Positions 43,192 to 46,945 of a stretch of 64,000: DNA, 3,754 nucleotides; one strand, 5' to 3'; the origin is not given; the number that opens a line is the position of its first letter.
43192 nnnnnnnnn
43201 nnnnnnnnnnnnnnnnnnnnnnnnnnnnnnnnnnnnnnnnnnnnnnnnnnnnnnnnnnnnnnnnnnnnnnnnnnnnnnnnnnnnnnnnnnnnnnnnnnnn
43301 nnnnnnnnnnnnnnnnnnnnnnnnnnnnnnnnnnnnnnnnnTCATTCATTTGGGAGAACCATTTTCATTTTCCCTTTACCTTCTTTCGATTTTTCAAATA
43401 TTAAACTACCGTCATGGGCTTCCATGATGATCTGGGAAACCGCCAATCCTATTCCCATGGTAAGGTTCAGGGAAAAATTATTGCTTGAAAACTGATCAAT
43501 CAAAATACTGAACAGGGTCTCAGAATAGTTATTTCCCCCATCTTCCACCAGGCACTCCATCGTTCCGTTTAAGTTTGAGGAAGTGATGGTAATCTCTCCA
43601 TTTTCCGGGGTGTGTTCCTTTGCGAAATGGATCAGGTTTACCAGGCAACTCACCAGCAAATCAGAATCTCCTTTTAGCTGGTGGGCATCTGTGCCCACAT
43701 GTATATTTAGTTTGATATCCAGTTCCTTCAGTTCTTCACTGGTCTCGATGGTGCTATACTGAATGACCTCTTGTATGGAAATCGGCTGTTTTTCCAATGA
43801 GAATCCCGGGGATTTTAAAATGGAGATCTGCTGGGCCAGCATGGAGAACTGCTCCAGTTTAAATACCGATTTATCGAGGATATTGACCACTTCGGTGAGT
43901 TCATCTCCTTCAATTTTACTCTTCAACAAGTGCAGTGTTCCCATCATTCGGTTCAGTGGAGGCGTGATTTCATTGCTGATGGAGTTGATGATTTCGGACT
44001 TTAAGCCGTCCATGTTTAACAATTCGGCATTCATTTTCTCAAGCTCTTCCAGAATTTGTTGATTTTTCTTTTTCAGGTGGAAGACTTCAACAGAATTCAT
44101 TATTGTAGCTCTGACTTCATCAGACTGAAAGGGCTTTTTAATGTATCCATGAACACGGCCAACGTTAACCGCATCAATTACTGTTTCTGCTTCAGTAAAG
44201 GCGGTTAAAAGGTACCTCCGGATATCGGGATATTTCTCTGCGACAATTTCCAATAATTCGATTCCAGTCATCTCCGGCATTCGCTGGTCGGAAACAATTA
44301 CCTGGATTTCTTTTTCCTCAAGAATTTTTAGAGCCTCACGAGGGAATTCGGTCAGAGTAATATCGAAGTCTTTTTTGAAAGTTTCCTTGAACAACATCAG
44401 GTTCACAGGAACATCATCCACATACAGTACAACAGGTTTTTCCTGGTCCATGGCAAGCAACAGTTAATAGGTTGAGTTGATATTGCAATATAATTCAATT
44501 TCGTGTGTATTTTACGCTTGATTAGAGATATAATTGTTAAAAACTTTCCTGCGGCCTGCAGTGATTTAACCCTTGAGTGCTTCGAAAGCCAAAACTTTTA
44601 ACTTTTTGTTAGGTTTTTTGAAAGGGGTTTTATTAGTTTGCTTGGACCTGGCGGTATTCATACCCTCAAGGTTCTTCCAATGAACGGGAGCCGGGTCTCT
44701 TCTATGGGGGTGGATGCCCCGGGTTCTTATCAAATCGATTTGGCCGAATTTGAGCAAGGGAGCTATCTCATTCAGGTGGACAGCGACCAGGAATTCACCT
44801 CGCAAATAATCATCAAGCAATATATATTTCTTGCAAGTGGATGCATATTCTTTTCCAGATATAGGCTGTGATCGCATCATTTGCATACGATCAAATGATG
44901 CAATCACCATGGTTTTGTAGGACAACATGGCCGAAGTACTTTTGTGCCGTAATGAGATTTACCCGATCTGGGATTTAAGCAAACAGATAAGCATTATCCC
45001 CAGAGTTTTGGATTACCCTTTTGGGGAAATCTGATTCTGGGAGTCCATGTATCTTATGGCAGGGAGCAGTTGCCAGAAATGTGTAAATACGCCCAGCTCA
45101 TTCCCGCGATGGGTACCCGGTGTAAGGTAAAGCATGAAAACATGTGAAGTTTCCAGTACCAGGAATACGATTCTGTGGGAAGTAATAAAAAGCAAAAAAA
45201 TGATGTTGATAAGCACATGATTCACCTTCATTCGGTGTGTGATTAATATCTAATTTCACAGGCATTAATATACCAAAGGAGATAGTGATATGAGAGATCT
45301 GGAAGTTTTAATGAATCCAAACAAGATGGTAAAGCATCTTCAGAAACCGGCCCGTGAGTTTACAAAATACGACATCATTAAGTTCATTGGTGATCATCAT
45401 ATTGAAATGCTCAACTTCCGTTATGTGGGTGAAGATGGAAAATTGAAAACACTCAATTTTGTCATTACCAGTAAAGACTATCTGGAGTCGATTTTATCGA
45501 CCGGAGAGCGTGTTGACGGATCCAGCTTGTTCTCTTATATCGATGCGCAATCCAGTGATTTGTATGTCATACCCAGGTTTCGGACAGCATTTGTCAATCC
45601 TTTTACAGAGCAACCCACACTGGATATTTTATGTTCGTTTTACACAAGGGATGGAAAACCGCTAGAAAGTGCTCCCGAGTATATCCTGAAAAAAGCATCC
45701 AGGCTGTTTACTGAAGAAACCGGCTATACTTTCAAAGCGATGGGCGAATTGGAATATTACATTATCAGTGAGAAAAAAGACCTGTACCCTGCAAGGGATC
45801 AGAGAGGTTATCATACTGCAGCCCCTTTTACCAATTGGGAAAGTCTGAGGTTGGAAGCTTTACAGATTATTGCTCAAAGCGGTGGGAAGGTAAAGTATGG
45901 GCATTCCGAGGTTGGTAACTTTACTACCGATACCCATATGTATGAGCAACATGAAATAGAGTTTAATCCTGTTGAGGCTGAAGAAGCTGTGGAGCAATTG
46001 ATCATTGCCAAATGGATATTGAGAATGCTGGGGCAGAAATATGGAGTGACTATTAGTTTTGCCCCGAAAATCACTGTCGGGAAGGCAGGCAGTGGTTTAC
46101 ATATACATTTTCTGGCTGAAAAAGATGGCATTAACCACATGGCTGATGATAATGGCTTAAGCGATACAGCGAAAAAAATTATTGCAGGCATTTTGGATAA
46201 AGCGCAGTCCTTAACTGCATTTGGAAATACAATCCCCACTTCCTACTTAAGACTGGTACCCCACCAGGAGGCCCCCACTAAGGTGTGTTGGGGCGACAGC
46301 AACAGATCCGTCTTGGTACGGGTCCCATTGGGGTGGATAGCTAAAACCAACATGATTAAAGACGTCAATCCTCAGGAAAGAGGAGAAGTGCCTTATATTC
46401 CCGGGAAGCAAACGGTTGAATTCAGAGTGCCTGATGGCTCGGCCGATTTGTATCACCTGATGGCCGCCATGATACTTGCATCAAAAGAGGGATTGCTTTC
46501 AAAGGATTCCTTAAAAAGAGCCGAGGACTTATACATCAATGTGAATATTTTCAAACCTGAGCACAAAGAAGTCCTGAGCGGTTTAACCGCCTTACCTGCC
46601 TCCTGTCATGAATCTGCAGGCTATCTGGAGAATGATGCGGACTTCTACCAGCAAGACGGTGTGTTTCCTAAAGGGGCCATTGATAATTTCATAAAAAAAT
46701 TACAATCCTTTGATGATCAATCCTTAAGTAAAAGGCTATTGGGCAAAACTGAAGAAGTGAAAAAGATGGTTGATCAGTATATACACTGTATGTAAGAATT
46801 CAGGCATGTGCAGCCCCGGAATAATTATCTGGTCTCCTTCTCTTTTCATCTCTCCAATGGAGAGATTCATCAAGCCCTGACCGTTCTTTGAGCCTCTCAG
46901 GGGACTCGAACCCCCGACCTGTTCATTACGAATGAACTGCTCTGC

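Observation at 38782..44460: Compact four-gene operon: receiver/pseudo-kinase -> TerB-like ABC ATPase-permease with C-terminal extension -> helical lipoprotein -> small secreted protein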

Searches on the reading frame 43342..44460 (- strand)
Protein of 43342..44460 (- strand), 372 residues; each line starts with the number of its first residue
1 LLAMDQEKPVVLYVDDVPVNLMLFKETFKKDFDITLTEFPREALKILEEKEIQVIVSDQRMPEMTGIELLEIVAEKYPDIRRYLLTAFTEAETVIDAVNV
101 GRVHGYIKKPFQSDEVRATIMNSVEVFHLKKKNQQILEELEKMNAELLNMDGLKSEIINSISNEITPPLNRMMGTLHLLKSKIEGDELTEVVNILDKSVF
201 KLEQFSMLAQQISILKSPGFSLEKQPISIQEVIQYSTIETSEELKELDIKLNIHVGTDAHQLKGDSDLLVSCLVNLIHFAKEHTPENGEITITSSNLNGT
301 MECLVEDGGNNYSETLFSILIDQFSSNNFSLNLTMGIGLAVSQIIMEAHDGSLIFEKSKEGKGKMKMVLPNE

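Call 3: search_protein_families(library=pfam, proteins=[window:43342-44460:-], max_evalue=0.1)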
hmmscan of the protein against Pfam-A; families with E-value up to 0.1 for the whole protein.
window:43342-44460:- (372 aa): 3 families
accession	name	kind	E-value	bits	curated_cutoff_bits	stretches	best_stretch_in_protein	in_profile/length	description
PF00072.30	Response_reg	-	7.1e-20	71.7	30.2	1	11-120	1-110/111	Response regulator receiver domain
PF02518.31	HATPase_c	-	1.9e-07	32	26.4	1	264-364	1-101/111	Histidine kinase-, DNA gyrase B-, and HSP90-like ATPase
PF00512.31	HisKA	-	0.0045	17.4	26.9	1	154-199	2-47/66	His Kinase A (phospho-acceptor) domain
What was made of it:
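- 43342..44460 (-): RRHK: receiver + kinase-like (DHp/CA) protein without a phospho-acceptor His. The likely start is ATG at 44451. Pfam gives Response_reg at 71.7 bits, HATPase_c at 32 bits (cut-off 26.4) and HisKA at 17.4 bits (below 26.9) (call 3).
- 44101..44430 (-): Receiver (REC) domain, residues 11-120. Call 3.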

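Call 4: search_protein_families(library=ncbifam, proteins=[window:43342-44460:-], max_evalue=0.1)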
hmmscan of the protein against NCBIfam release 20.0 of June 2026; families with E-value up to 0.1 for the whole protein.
window:43342-44460:- (372 aa): 117 families (the best 25 are shown)
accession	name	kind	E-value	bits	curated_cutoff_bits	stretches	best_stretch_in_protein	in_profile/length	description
NF053512.1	nitric_RR_NosR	exception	2.1e-37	129.2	400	1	11-151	1-142/422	response regulator c-di-GMP phosphodiesterase, NosR family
NF008312.0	PRK11100.1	equivalog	1.7e-18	66.8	356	1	128-370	231-473/477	two-component system sensor histidine kinase CreC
NF041880.1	EPS_EpsF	equivalog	2e-17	62.9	900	2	164-365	284-486/492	response regulator EpsF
TIGR02956.1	TMAO_torS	equivalog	2e-17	62.6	676.5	2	153-363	463-673/967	TMAO reductase system sensor histidine kinase/response regulator TorS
TIGR02966.1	phoR_proteo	equivalog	2e-16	59.9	334.2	1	146-364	106-327/333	phosphate regulon sensor histidine kinase PhoR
NF007793.0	PRK10490.1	equivalog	3.5e-16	58.4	1123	1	121-371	639-882/895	two-component system sensor histidine kinase KdpD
NF007837.0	PRK10549.1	equivalog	9.3e-16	57.6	603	1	138-371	224-458/466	envelope stress sensor histidine kinase BaeS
NF008469.0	PRK11361.1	equivalog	1.4e-15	57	714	1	10-141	6-137/461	acetoacetate metabolism transcriptional regulator AtoC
NF012163.2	BaeS_SmeS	equivalog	4.2e-15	55.6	500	1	136-366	222-453/457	sensor histidine kinase efflux regulator BaeS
NF008025.0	PRK10755.1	equivalog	4.5e-14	51.9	314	1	161-368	150-352/362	two-component system sensor histidine kinase PmrB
NF008302.0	PRK11091.1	equivalog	1.1e-13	50.4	838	2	154-365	283-498/779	aerobic respiration two-component sensor histidine kinase ArcB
NF008468.0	PRK11360.1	equivalog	1.7e-13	49.9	646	1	156-370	398-607/616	two-component system sensor histidine kinase AtoS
NF041946.1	LuxO_transreg_Vib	equivalog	3.1e-13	49.3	800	1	30-136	19-124/463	quorum-sensing sigma-54 dependent transcriptional regulator LuxO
NF007688.0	PRK10364.1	equivalog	6.8e-13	48.2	479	1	142-370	232-450/460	two-component system sensor histidine kinase ZraS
TIGR01818.1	ntrC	equivalog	7.8e-13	48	558.6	1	14-128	5-118/463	nitrogen regulation protein NR(I)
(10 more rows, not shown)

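Call 61: search_protein_families(library=padloc, proteins=[window:43342-44460:-], max_evalue=0.001)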
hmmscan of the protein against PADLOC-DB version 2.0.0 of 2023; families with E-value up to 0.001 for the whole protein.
window:43342-44460:- (372 aa): 0 families

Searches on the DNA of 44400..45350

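Call 67: search_rna_families(source=window, start=44400, end=45350, threshold=evalue, max_evalue=1)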
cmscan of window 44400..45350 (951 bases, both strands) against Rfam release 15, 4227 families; matches with E-value up to 1: 0.
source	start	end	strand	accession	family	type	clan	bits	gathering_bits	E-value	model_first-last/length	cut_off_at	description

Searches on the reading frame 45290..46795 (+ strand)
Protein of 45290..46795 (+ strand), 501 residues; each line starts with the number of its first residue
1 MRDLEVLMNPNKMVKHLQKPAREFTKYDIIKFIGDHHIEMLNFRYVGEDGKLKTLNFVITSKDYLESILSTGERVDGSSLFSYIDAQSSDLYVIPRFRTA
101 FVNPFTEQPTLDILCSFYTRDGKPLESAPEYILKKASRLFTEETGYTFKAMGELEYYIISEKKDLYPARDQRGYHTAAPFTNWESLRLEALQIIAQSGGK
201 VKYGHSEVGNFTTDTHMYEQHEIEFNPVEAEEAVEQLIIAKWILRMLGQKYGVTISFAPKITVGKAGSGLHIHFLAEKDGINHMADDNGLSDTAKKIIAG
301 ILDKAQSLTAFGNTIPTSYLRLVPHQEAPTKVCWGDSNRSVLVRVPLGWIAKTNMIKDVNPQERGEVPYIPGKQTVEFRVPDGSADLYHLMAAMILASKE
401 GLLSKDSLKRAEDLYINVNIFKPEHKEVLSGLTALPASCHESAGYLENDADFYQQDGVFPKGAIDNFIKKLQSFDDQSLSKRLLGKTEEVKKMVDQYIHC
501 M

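Call 47: search_protein_families(library=pfam, proteins=[window:45290-46795:+], max_evalue=0.001)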
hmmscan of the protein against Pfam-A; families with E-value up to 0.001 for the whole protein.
window:45290-46795:+ (501 aa): 2 families
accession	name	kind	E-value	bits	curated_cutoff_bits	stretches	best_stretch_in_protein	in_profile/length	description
PF00120.29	Gln-synt_C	-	5.5e-54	183.9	24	1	128-469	3-323/344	Glutamine synthetase, catalytic domain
PF03951.24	Gln-synt_N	-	2e-13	50.2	33.4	1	38-119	2-81/82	Glutamine synthetase, beta-Grasp domain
